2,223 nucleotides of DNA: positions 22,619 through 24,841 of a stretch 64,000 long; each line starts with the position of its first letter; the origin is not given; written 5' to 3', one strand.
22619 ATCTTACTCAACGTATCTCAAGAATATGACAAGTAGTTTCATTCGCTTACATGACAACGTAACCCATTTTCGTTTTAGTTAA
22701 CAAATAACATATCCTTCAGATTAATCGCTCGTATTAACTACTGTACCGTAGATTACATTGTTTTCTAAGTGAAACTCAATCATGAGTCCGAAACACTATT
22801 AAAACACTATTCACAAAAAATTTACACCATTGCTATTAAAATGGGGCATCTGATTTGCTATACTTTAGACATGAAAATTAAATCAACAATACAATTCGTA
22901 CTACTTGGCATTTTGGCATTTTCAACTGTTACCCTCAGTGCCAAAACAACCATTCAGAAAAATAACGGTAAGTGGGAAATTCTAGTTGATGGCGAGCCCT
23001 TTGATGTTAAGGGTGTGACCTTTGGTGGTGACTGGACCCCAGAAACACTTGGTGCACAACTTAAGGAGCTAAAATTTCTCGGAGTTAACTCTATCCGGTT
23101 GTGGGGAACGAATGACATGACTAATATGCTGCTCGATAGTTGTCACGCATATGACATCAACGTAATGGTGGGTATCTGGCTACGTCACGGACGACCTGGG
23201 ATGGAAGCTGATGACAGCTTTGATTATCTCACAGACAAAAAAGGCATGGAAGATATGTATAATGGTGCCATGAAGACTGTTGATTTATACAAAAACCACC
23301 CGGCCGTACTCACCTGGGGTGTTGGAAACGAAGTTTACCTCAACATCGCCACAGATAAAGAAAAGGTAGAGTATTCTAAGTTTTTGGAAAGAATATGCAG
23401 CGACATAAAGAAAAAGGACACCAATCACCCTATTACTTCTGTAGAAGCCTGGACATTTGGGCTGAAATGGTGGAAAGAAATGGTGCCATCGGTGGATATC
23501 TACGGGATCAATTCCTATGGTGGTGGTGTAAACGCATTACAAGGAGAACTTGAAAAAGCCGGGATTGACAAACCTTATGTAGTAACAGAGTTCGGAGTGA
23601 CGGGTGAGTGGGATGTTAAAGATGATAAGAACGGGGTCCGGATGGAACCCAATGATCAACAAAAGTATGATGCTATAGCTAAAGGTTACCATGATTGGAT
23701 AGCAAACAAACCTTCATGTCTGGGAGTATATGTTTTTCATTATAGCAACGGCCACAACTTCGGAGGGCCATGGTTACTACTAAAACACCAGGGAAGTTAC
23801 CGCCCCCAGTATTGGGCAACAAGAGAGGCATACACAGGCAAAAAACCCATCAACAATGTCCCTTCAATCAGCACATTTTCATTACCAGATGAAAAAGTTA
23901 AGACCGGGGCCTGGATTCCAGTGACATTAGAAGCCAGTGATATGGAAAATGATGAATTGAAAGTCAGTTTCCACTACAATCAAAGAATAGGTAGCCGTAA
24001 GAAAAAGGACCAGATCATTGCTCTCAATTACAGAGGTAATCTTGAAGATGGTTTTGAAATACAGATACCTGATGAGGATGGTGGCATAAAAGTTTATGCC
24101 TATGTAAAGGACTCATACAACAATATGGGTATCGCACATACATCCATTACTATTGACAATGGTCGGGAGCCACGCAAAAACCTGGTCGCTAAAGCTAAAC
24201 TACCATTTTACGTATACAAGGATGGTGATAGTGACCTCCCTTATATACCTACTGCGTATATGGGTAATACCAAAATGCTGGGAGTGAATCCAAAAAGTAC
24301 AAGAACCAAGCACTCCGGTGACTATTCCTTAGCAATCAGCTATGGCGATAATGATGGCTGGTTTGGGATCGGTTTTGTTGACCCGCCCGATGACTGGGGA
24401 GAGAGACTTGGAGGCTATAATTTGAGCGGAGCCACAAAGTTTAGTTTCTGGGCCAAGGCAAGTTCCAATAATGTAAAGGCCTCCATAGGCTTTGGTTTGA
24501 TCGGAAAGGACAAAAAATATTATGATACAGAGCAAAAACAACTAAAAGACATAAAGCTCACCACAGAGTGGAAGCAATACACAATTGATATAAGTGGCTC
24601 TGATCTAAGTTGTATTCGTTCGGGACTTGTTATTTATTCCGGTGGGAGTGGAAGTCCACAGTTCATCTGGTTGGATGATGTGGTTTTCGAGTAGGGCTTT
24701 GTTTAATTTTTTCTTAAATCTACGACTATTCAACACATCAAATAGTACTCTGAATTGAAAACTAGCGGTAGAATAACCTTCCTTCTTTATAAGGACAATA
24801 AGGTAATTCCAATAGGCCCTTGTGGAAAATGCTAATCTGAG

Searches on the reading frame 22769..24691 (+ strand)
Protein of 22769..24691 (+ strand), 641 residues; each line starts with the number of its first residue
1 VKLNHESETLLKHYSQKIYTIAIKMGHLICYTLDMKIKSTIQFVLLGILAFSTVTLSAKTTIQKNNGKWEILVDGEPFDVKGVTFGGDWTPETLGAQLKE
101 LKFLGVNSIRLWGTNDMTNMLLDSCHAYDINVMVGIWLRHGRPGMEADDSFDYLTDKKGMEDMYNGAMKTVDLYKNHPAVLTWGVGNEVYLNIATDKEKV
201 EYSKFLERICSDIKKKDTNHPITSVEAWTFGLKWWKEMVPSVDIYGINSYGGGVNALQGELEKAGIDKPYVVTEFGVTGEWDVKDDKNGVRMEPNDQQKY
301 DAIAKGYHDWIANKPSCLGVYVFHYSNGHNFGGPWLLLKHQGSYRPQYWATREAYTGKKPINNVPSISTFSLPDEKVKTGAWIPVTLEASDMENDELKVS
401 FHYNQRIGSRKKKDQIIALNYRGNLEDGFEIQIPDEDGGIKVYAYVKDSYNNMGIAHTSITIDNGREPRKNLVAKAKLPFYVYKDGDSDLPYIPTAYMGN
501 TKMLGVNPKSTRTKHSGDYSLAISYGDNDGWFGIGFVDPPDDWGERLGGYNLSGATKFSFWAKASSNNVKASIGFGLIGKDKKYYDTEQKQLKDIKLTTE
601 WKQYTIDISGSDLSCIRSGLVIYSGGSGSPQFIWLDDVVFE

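Call 3: search_protein_families(library=pfam, proteins=[window:22769-24691:+], max_evalue=1)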
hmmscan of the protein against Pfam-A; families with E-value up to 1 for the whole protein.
window:22769-24691:+ (641 aa): 4 families
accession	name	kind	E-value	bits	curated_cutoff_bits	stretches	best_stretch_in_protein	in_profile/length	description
PF02836.23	Glyco_hydro_2_C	-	1.8e-07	31.1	21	1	98-278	42-213/302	Glycosyl hydrolases family 2, TIM barrel domain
PF02018.23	CBM_4_9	-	0.011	16.6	25.9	1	557-606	66-114/136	Carbohydrate binding domain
PF03198.20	Glyco_hydro_72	-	0.039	13.7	25.9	1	99-212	61-168/314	Glucanosyltransferase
PF02449.21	Glyco_hydro_42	-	0.096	12.5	21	1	171-217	120-169/376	Beta-galactosidase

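Call 4: search_protein_families(library=ncbifam, proteins=[window:22769-24691:+], max_evalue=1)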
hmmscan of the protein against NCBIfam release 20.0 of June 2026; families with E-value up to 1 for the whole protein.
window:22769-24691:+ (641 aa): 7 families
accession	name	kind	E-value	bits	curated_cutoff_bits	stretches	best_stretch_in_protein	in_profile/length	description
NF041462.1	GalA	equivalog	5.6e-07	28.1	900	1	97-323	332-530/763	beta-galactosidase GalA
NF041463.1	GalB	equivalog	3.7e-06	25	900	1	85-256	382-539/869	beta-galactosidase GalB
NF007538.0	PRK10150.1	equivalog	0.00026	19.4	544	1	171-264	403-488/607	beta-glucuronidase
NF007666.0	PRK10340.1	equivalog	0.00026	19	1284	1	97-189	360-450/1030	beta-galactosidase subunit alpha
NF038128.1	choice_anch_J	domain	0.0023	18.1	30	1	551-639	71-161/162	choice-of-anchor J domain-containing protein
NF009104.0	PRK12449.1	equivalog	0.038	13.9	70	1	419-437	43-61/80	acyl carrier protein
TIGR02840.1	spore_YtaF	equivalog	0.17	11.3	149.6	1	1-61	26-86/206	sporulation membrane protein YtaF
